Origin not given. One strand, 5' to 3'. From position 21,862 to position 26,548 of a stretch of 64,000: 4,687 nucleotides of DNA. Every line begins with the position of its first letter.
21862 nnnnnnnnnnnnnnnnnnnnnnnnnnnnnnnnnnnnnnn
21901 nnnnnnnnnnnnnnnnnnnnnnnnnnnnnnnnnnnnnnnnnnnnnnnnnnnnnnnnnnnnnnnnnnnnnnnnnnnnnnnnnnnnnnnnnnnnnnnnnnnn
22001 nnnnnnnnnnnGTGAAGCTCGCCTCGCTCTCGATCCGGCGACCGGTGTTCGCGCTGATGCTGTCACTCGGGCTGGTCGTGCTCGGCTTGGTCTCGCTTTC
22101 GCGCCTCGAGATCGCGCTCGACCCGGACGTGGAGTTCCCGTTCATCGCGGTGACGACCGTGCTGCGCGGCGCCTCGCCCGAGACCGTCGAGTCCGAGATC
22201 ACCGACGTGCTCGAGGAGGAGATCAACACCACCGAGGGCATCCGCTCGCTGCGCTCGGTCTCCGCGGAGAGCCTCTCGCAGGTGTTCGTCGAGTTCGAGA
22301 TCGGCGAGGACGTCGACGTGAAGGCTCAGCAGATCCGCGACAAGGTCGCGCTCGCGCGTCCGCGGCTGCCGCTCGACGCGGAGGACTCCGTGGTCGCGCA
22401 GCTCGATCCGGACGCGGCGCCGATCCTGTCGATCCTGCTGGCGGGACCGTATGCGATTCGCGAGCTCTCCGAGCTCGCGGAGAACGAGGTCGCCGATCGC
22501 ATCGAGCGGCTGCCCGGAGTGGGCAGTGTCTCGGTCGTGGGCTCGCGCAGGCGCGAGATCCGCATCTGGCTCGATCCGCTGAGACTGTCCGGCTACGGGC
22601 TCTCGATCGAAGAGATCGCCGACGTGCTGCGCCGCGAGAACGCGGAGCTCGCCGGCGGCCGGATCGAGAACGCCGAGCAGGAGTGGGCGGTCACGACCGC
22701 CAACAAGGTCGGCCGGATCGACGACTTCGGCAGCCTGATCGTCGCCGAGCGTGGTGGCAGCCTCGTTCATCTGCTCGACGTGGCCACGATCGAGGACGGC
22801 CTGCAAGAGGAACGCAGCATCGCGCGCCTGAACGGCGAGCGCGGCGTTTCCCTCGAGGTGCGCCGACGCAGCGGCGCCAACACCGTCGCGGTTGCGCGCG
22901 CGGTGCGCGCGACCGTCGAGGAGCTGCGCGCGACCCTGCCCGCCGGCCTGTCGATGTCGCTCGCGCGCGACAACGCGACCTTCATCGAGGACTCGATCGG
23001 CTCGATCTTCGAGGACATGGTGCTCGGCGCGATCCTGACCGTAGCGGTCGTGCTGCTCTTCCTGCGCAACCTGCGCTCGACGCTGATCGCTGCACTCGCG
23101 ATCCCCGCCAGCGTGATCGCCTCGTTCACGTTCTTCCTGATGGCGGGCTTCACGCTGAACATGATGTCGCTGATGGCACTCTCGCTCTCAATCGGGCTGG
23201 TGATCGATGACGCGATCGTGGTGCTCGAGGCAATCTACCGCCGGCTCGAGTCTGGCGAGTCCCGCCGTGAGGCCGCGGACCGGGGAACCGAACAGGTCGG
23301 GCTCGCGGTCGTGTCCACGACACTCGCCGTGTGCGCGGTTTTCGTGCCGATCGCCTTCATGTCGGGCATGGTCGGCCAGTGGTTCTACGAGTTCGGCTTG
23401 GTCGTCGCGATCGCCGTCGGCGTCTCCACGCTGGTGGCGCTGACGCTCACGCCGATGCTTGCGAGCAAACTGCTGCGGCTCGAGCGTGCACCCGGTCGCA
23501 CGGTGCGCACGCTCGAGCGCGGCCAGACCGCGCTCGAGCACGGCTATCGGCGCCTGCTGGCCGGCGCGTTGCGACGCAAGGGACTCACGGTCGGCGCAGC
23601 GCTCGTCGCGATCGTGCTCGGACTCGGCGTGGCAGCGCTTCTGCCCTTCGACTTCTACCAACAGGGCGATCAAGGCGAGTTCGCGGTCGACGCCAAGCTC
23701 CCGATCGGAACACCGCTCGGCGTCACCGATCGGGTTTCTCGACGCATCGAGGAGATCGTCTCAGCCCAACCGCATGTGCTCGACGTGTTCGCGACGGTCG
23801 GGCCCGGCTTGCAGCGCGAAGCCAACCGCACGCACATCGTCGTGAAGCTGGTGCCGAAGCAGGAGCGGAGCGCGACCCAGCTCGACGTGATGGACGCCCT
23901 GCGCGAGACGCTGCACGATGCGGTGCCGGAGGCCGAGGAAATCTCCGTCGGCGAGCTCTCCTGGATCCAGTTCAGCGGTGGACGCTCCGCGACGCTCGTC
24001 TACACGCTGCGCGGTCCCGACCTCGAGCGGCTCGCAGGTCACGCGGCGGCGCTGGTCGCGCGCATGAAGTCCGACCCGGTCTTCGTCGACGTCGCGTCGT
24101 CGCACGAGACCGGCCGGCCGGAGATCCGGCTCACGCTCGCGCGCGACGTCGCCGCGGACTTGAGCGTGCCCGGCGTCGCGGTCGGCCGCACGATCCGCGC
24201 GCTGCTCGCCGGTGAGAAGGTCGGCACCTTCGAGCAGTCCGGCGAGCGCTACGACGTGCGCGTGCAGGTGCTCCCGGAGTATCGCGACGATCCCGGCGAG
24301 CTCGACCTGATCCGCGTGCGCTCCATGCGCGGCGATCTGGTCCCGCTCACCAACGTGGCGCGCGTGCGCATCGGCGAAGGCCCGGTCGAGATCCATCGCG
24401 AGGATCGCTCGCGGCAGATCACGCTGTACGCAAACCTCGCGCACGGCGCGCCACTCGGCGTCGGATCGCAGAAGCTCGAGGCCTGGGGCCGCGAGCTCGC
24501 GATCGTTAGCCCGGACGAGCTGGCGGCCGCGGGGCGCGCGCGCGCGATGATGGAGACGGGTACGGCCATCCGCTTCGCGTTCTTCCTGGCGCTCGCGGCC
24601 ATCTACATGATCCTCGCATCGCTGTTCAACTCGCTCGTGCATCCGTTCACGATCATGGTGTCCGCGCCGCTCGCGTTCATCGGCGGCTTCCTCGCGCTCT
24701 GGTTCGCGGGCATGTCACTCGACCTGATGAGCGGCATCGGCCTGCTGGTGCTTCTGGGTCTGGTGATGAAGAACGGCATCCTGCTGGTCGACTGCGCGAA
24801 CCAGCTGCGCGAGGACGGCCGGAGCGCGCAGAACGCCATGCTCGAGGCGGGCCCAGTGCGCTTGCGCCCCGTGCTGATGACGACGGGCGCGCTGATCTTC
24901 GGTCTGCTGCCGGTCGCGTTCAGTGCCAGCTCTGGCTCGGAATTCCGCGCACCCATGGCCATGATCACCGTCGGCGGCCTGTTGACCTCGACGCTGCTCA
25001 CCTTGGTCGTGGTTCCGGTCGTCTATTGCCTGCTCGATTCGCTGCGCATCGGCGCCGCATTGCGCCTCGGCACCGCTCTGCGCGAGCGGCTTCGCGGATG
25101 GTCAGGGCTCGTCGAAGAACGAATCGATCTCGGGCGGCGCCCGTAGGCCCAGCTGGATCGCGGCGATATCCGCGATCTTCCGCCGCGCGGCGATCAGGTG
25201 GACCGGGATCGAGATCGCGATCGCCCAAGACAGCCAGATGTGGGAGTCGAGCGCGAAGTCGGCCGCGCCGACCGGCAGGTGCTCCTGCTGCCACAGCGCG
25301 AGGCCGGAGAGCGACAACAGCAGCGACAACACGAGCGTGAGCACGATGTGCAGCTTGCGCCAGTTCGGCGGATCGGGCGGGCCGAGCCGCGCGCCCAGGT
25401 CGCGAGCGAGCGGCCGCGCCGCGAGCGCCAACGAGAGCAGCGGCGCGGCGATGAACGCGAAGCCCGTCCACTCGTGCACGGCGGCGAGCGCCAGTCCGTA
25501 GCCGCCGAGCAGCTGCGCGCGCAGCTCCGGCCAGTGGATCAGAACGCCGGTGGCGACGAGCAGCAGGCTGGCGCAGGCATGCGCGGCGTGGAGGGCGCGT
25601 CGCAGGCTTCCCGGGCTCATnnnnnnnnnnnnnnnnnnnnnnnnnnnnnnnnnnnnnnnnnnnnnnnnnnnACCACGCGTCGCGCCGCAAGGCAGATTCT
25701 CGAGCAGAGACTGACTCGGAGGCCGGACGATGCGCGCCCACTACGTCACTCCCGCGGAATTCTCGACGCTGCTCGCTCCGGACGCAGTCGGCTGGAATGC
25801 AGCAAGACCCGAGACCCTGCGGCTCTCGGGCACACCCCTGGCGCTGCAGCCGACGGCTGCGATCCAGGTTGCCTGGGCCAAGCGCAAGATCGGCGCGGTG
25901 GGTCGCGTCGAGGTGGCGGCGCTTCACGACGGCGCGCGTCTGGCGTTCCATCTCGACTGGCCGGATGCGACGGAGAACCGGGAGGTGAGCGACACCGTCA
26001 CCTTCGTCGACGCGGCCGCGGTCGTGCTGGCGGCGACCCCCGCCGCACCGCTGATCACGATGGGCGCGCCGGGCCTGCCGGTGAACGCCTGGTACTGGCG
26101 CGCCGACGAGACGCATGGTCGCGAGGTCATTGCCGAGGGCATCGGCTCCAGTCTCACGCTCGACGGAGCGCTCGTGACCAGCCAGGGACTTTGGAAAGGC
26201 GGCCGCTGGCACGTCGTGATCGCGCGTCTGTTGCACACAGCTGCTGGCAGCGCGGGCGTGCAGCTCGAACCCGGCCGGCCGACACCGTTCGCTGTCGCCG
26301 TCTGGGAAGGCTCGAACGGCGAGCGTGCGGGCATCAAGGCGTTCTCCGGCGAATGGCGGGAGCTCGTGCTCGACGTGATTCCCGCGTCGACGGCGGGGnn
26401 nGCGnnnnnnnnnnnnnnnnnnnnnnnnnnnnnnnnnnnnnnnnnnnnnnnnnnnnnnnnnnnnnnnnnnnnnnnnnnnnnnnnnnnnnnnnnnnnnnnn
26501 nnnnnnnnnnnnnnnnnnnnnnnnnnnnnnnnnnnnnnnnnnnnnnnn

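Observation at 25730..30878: Type II DMSO-reductase-family enzyme encoded in the atypical order gamma-beta-alpha-delta; EBDH/Ser/Ddh-sized alpha subunit of unknown substrate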

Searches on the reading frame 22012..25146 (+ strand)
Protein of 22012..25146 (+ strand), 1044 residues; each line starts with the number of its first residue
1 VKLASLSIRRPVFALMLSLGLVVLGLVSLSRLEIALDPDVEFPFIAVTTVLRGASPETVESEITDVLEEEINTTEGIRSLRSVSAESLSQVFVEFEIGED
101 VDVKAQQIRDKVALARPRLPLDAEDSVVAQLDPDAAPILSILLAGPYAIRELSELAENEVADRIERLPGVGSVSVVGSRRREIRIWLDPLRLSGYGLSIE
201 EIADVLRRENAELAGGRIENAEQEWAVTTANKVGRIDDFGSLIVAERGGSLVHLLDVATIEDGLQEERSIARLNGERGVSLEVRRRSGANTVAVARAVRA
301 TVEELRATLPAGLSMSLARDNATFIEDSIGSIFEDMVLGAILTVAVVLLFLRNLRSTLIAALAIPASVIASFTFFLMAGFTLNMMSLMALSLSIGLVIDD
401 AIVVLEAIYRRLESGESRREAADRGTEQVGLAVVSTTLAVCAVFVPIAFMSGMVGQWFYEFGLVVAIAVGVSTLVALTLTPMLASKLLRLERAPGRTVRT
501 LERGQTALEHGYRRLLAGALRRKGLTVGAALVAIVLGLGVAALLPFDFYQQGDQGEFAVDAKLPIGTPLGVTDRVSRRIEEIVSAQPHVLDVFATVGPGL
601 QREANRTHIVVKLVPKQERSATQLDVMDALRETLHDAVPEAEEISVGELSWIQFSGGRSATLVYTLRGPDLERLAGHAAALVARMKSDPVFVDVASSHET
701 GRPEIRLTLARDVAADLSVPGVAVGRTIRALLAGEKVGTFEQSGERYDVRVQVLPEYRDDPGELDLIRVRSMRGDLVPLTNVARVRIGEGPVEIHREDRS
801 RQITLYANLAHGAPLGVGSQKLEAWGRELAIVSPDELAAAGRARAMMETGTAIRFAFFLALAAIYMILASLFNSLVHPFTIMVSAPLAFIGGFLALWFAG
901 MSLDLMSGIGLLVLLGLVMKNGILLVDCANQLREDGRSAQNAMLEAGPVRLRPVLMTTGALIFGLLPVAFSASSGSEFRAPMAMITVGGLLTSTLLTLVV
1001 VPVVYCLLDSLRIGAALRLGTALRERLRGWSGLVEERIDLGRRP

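Call 10: search_protein_families(library=pfam, proteins=[window:22012-25146:+], max_evalue=0.0001)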
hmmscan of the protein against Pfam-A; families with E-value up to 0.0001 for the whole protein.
window:22012-25146:+ (1044 aa): 2 families
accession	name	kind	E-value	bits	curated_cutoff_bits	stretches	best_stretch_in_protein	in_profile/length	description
PF00873.25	ACR_tran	-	1.9e-266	887.1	28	1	4-1008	2-1020/1021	AcrB/AcrD/AcrF family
PF03176.21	MMPL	-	2.1e-08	34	20.5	1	293-490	105-305/333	MMPL family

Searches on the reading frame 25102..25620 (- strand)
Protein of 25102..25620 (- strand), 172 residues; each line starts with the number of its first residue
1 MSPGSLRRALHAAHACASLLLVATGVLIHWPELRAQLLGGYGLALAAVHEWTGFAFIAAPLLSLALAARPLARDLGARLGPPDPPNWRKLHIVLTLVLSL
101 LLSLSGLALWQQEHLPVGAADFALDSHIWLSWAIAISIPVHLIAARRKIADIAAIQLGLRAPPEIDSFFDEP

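Call 10: search_protein_families(library=pfam, proteins=[window:25102-25620:-], max_evalue=0.0001)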
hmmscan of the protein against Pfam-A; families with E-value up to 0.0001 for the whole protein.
window:25102-25620:- (172 aa): 2 families
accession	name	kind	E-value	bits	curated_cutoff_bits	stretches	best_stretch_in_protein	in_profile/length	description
PF01292.26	Ni_hydr_CYTB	-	4.7e-10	40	30.1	1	6-145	5-162/179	Prokaryotic cytochrome b561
PF14358.11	DUF4405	-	2.9e-05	24.9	26.7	0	17-59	9-57/66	Domain of unknown function (DUF4405)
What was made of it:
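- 25102..25620 (-): divergently transcribed four-helix dihaem cytochrome b (FdnI-like); candidate membrane redox partner. Pfam Ni_hydr_CYTB E 4.7e-10 (call 10).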

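Call 53: search_protein_families(library=ncbifam, proteins=[window:25102-25620:-], max_evalue=0.00001)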
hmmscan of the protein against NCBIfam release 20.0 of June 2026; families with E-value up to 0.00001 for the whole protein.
window:25102-25620:- (172 aa): 0 families

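Call 79: search_solved_structures(query=A1, max_evalue=10, show_alignments=2)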
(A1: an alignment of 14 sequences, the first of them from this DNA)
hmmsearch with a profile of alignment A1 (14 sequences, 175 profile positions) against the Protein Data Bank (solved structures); distinct sequences matched with E-value up to 10: 2.
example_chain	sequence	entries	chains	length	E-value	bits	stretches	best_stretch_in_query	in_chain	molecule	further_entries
1kqf_C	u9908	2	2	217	2.2e-05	27.4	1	93-146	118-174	FORMATE DEHYDROGENASE, NITRATE-INDUCIBLE, CYTOCHROME B556(FDN) SUBUNIT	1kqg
4gbj_A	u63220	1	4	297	1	12.2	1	42-70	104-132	6-phosphogluconate dehydrogenase NAD-binding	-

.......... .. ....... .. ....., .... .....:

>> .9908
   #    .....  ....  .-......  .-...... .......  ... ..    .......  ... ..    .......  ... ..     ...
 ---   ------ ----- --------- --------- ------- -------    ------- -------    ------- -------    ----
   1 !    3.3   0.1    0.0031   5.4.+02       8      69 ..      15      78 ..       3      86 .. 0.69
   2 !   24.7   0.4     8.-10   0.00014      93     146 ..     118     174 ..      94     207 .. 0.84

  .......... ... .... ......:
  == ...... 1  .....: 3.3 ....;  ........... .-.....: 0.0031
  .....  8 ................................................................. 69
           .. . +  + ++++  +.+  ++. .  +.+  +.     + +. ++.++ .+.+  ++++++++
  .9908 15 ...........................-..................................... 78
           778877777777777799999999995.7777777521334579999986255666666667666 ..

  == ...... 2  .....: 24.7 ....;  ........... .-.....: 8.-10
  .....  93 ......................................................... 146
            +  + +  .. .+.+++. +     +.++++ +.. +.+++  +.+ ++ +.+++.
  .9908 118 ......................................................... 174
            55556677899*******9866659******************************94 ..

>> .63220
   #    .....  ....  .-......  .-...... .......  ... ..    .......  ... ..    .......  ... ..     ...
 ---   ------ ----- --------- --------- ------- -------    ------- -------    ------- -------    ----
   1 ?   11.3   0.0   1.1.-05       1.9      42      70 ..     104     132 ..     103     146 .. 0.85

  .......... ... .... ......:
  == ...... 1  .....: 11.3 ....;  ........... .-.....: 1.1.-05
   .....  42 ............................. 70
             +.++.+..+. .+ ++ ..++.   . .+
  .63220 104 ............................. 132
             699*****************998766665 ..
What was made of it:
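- A membrane dihaem cytochrome b next to the operon (calls 10, 79) fits a quinol-oxidising chain.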

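Call 80: search_protein_families(library=pfam, alignment_id=A1, max_evalue=0.01)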
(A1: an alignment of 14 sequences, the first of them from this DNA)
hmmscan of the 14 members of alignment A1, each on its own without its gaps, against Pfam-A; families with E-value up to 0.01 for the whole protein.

A. member 1, seq(172 aa): 2 families
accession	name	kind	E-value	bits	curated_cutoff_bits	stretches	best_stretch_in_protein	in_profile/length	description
PF01292.26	Ni_hydr_CYTB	-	4.7e-10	40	30.1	1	6-145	5-162/179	Prokaryotic cytochrome b561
PF14358.11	DUF4405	-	2.9e-05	24.9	26.7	0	17-59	9-57/66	Domain of unknown function (DUF4405)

B. families by the number of members that match (of 14 scanned): 4 families
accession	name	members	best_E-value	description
PF01292.26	Ni_hydr_CYTB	13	3.3e-12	Prokaryotic cytochrome b561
PF14358.11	DUF4405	9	1.5e-05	Domain of unknown function (DUF4405)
PF01554.23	MatE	1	0.0013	MatE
PF06197.19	DUF998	1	0.0013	Protein of unknown function (DUF998)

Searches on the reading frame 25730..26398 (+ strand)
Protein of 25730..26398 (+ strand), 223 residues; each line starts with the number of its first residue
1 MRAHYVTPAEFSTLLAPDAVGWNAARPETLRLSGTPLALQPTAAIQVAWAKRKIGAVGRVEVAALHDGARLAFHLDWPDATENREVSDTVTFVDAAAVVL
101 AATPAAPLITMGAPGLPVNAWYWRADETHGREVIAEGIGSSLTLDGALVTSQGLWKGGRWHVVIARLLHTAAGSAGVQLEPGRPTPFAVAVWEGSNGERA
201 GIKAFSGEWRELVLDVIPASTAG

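Call 7: search_protein_families(library=pfam, proteins=[window:25730-26398:+])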
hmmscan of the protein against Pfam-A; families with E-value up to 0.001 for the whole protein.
window:25730-26398:+ (223 aa): 1 family
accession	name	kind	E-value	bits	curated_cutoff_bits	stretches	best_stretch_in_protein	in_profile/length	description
PF09459.16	EB_dh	-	5.5e-28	99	33.3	1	20-203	2-235/236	Ethylbenzene dehydrogenase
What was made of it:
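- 25730..26401 (+): gamma subunit: haem-b EB_dh/DOMON-type protein, 223 aa, without a signal peptide. Pfam EB_dh E 5.5e-28 (call 7).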

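Call 8: search_protein_families(library=ncbifam, proteins=[window:25730-26398:+])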
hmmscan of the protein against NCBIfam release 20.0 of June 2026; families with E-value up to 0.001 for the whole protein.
window:25730-26398:+ (223 aa): 2 families
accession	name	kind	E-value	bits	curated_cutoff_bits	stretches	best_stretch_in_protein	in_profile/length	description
TIGR03477.1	DMSO_red_II_gam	subfamily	1.2e-41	142.3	169.85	1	12-212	10-204/206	DMSO reductase family type II enzyme, heme b subunit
NF042980.1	EthbenzDh_ebdC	equivalog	1.4e-38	132.6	400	1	8-210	7-208/214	ethylbenzene dehydrogenase subunit gamma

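Call 66: search_solved_structures(query=window:25730-26398:+, max_evalue=0.001, show_alignments=2)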
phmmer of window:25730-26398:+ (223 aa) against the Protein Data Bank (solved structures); distinct sequences matched with E-value up to 0.001: 2.
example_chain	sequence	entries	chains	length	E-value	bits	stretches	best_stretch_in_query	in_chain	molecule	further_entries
2ivf_C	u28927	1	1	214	9.1e-32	113.6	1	9-211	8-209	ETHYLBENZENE DEHYDROGENASE GAMMA-SUBUNIT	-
7b04_C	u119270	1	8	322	7.3e-19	71.4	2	55-127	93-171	Nitrite oxidoreductase subunit C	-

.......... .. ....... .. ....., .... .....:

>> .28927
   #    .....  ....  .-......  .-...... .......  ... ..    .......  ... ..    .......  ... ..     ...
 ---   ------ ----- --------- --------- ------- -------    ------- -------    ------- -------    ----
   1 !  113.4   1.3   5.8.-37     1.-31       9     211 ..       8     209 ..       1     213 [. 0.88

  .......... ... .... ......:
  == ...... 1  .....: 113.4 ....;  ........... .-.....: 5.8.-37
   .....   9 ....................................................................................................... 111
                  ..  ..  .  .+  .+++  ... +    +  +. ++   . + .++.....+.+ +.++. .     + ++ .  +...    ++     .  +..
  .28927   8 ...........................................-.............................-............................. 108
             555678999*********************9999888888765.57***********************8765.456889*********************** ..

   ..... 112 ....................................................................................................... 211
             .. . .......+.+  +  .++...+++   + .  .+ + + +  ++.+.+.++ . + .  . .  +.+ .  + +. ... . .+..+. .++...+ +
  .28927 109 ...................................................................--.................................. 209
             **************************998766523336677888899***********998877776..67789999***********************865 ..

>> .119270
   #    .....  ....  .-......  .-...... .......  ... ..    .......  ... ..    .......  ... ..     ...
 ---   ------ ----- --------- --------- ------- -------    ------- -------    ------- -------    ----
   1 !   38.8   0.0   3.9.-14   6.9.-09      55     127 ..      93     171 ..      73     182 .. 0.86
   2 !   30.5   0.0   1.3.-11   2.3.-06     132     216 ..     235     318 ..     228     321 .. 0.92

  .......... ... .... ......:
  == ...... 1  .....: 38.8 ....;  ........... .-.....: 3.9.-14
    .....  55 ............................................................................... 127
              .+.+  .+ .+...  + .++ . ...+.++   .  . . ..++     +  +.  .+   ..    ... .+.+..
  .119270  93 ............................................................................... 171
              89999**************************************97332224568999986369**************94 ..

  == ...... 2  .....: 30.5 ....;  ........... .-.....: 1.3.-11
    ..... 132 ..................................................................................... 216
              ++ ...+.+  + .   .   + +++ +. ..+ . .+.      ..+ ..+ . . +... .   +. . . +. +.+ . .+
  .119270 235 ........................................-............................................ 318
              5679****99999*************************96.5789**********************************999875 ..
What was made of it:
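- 25730..26401 (+): Matches EbdC 2ivf_C at E 9e-32, with Met111 and Lys203 aligned to the EbdC haem ligands Met108 and Lys201 (call 66).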
